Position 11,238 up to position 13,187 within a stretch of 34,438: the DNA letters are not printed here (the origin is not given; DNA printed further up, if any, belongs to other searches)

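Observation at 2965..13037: Hdr-Flx module fused in an operon between fumarase and a divergent FrdB/FrdA pair: candidate electron-bifurcating NADH:fumarate(/ferredoxin) oxidoreductase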

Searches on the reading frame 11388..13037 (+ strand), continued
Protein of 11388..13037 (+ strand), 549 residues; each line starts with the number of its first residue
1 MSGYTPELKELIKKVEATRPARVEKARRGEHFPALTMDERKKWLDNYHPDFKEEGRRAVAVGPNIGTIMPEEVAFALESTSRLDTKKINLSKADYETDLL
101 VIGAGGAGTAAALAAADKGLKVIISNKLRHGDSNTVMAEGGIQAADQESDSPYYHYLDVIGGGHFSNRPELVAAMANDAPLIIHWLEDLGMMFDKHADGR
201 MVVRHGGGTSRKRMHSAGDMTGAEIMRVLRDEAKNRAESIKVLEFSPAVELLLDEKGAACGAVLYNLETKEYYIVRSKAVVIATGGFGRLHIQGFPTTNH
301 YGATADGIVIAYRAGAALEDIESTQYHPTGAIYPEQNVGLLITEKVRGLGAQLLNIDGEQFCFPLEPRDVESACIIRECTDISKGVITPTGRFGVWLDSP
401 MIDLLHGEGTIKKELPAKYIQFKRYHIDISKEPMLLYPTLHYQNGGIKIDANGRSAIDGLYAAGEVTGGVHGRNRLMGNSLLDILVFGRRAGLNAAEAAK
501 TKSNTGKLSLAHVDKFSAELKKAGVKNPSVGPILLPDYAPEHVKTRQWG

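Call 76: find_encoding_contigs(protein=P0271, flank=10000, max_places=2)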
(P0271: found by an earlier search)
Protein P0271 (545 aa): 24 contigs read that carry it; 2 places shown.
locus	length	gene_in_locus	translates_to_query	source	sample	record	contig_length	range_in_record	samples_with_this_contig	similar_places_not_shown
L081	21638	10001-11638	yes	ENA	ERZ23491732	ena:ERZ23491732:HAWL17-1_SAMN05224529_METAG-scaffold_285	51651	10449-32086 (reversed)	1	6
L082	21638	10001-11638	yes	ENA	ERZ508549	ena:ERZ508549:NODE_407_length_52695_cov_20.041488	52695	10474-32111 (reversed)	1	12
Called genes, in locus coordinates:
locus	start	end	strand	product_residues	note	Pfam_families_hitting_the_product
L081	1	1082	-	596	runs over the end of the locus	PF02872:5_nucleotid_C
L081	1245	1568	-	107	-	PF13442:Cytochrome_CBB3, PF00034:Cytochrom_C (weak)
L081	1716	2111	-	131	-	PF02635:DsrE (weak)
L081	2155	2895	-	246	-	-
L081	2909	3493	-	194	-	PF04542:Sigma70_r2, PF08281:Sigma70_r4_2, PF04545:Sigma70_r4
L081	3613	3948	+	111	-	PF11743:DUF3301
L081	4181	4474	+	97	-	PF00581:Rhodanese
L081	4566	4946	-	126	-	PF02261:Asp_decarbox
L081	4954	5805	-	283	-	PF02569:Pantoate_ligase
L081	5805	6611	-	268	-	PF02548:Pantoate_transf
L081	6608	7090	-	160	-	PF01288:HPPK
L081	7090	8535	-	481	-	PF01743:PolyA_pol, PF12627:PolyA_pol_RNAbd, PF12626:PolyA_pol_arg_C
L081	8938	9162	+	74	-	-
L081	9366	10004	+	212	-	PF13510:Fer2_4 (weak), PF12838:Fer4_7 (faint), PF13183:Fer4_8 (faint), PF13534:Fer4_17 (faint), PF13746:Fer4_18 (faint), PF13187:Fer4_9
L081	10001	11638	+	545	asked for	PF00890:FAD_binding_2, PF01134:GIDA (faint), PF01266:DAO, PF03486:HI0933_like (weak), PF07992:Pyr_redox_2 (faint), PF12831:FAD_oxidored (faint)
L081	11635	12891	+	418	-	PF01512:Complex1_51K, PF10531:SLBB (weak), PF22461:SLBB_2 (weak), PF10589:NADH_4Fe-4S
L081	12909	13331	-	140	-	-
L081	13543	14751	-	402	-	PF05977:MFS_3, PF07690:MFS_1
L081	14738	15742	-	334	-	PF00501:AMP-binding, PF13193:AMP-binding_C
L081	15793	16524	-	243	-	PF01209:Ubie_methyltran, PF13489:Methyltransf_23, PF13649:Methyltransf_25, PF13847:Methyltransf_31, PF08241:Methyltransf_11, PF08242:Methyltransf_12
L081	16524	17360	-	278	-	PF01322:Cytochrom_C_2 (faint)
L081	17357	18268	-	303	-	PF01040:UbiA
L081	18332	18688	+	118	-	-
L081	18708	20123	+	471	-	PF01297:ZnuA, PF02630:SCO1-SenC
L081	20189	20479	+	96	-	PF10006:DUF2249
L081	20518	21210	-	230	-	PF00034:Cytochrom_C, PF13442:Cytochrome_CBB3 (weak)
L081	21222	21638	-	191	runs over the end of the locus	PF01814:Hemerythrin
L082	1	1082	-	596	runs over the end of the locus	PF02872:5_nucleotid_C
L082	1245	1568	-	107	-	PF13442:Cytochrome_CBB3, PF00034:Cytochrom_C (weak)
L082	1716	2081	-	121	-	PF02635:DsrE (weak)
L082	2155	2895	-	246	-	-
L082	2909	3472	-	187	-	PF04542:Sigma70_r2, PF08281:Sigma70_r4_2, PF04545:Sigma70_r4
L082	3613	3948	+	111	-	PF11743:DUF3301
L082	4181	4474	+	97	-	PF00581:Rhodanese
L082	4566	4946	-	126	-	PF02261:Asp_decarbox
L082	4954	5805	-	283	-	PF02569:Pantoate_ligase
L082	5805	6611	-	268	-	PF02548:Pantoate_transf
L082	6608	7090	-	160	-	PF01288:HPPK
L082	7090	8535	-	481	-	PF01743:PolyA_pol, PF12627:PolyA_pol_RNAbd, PF12626:PolyA_pol_arg_C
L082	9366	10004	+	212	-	PF13510:Fer2_4 (weak), PF12838:Fer4_7 (faint), PF13183:Fer4_8 (faint), PF13534:Fer4_17 (faint), PF13746:Fer4_18 (faint), PF13187:Fer4_9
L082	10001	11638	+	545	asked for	PF00890:FAD_binding_2, PF01134:GIDA (faint), PF01266:DAO, PF03486:HI0933_like (weak), PF07992:Pyr_redox_2 (faint), PF12831:FAD_oxidored (faint)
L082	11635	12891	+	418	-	PF01512:Complex1_51K, PF10531:SLBB (weak), PF22461:SLBB_2 (weak), PF10589:NADH_4Fe-4S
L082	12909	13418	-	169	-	-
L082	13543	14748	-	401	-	PF05977:MFS_3, PF07690:MFS_1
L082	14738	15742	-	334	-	PF00501:AMP-binding, PF13193:AMP-binding_C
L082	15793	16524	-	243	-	PF01209:Ubie_methyltran, PF13489:Methyltransf_23, PF13649:Methyltransf_25, PF13847:Methyltransf_31, PF08241:Methyltransf_11, PF08242:Methyltransf_12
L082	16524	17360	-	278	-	PF01322:Cytochrom_C_2 (faint)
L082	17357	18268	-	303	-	PF01040:UbiA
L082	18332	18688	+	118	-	-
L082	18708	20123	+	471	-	PF01297:ZnuA, PF02630:SCO1-SenC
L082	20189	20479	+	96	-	PF10006:DUF2249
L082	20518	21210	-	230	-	PF00034:Cytochrom_C, PF13442:Cytochrome_CBB3 (weak)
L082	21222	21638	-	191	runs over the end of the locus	PF01814:Hemerythrin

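Call 77: find_encoding_contigs(protein=P0121, flank=10000, max_places=1)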
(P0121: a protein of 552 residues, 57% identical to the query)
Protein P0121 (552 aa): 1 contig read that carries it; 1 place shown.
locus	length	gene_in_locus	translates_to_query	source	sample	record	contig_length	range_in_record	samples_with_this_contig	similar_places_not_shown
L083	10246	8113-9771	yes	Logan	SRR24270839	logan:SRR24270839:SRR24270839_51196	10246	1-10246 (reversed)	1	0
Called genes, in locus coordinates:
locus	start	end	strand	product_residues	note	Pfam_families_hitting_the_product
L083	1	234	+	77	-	?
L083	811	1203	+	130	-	PF00037:Fer4 (faint), PF12837:Fer4_6 (faint), PF12838:Fer4_7, PF13187:Fer4_9 (weak), PF13484:Fer4_16 (faint)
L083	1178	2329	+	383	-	PF01855:POR_N, PF02780:Transketolase_C (weak), PF17147:PFOR_II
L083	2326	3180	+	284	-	PF02775:TPP_enzyme_C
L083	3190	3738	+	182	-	PF01558:POR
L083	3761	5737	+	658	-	PF00890:FAD_binding_2 (weak), PF12831:FAD_oxidored (weak), PF13450:NAD_binding_8 (weak), PF00037:Fer4 (weak), PF12838:Fer4_7 (weak), PF00037:Fer4, PF12837:Fer4_6 (weak), PF14697:Fer4_21, +6 more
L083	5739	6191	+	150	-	PF02662:FlpD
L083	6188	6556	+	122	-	PF13183:Fer4_8 (weak), PF13187:Fer4_9 (weak), PF13534:Fer4_17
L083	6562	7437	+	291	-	PF02754:CCG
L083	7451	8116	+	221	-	PF13183:Fer4_8 (faint), PF13534:Fer4_17 (faint), PF13187:Fer4_9, PF13237:Fer4_10 (weak), PF12838:Fer4_7 (weak)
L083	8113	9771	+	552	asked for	PF00890:FAD_binding_2, PF03486:HI0933_like (faint), PF07992:Pyr_redox_2 (faint)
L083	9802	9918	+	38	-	-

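Call 78: find_encoding_contigs(protein=P0122, flank=10000, max_places=1)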
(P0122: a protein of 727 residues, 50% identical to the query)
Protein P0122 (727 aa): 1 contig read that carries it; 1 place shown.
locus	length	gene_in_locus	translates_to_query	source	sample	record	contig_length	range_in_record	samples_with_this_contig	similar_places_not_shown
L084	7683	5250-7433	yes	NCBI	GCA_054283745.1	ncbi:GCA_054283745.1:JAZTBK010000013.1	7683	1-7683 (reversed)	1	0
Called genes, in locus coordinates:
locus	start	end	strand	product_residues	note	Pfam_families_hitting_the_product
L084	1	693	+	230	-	?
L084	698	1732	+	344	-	PF04389:Peptidase_M28 (faint), PF05343:Peptidase_M42, PF01546:Peptidase_M20 (weak)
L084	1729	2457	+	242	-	PF00583:Acetyltransf_1, PF12746:GNAT_acetyltran (weak), PF13508:Acetyltransf_7 (weak), PF08445:FR47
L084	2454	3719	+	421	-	PF06838:Met_gamma_lyase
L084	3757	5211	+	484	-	PF01943:Polysacc_synt, PF13440:Polysacc_synt_3, PF03023:MurJ (weak)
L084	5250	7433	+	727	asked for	PF13183:Fer4_8 (faint), PF12838:Fer4_7 (weak), PF13187:Fer4_9 (weak), PF00890:FAD_binding_2, PF01266:DAO, PF03486:HI0933_like, PF07992:Pyr_redox_2, PF12831:FAD_oxidored (faint)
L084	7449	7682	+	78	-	?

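Call 79: find_encoding_contigs(protein=P0140, flank=10000, max_places=1)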
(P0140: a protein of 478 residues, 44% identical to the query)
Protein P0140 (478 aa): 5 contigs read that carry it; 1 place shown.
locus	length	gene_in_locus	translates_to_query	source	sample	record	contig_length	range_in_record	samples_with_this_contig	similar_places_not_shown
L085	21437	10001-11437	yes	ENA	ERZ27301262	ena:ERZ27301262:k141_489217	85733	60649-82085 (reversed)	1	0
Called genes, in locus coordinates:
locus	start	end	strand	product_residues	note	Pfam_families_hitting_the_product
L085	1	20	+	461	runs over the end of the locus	PF00078:RVT_1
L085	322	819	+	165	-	-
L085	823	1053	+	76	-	PF12844:HTH_19, PF13560:HTH_31 (weak), PF01381:HTH_3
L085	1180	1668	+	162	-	PF12682:Flavodoxin_4 (faint)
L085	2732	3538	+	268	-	PF12724:Flavodoxin_5 (weak), PF13237:Fer4_10 (faint), PF00037:Fer4 (faint), PF12838:Fer4_7 (faint), PF13187:Fer4_9 (faint)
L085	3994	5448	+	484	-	PF00199:Catalase, PF06628:Catalase-rel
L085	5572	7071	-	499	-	PF00890:FAD_binding_2 (weak), PF01266:DAO (weak), PF01593:Amino_oxidase, PF07992:Pyr_redox_2 (faint), PF12831:FAD_oxidored (faint), PF13450:NAD_binding_8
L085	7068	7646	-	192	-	-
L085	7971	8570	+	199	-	PF00440:TetR_N (weak)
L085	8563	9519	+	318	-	-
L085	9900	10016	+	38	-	-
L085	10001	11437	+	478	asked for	PF00890:FAD_binding_2, PF01266:DAO (faint), PF03486:HI0933_like (weak), PF07992:Pyr_redox_2 (faint), PF12831:FAD_oxidored (weak)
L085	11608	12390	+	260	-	-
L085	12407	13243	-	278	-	PF01040:UbiA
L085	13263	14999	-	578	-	PF00342:PGI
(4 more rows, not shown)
